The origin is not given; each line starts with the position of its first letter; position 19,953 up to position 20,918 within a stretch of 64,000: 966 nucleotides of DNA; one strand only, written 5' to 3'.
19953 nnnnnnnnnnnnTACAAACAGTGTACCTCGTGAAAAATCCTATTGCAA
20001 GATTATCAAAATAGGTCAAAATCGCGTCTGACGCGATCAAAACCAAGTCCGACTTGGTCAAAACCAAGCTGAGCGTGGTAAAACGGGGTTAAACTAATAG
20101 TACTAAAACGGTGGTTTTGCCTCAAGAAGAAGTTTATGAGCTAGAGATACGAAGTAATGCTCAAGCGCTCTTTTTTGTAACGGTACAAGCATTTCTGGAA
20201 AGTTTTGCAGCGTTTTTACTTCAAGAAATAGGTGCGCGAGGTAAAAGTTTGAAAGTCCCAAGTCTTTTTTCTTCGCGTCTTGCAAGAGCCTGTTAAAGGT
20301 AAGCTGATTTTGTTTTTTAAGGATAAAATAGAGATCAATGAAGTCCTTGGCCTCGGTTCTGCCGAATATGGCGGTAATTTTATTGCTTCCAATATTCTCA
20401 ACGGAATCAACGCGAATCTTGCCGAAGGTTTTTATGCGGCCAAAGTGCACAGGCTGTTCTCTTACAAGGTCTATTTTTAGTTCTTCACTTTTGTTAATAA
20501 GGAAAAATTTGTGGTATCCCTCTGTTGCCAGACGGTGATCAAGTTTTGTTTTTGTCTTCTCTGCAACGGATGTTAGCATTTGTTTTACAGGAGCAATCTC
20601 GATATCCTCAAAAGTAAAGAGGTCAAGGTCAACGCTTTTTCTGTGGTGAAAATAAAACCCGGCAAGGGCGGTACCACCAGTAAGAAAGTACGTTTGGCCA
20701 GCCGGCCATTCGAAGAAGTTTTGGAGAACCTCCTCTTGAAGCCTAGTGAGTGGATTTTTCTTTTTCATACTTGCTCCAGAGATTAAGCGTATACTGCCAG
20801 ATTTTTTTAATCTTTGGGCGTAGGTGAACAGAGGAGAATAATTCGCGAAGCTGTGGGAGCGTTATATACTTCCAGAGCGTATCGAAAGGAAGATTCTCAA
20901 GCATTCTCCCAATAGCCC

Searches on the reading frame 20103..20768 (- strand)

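Call 24: search_protein_families(library=pfam, proteins=[window:20103-20768:-], max_evalue=0.01)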
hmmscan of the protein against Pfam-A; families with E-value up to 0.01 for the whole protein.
window:20103-20768:- (221 aa): 1 family
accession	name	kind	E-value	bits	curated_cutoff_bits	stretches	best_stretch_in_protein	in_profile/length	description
PF08843.17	AbiEii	-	1.9e-14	54.6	22.5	1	23-165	11-181/238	Nucleotidyl transferase AbiEii toxin, Type IV TA system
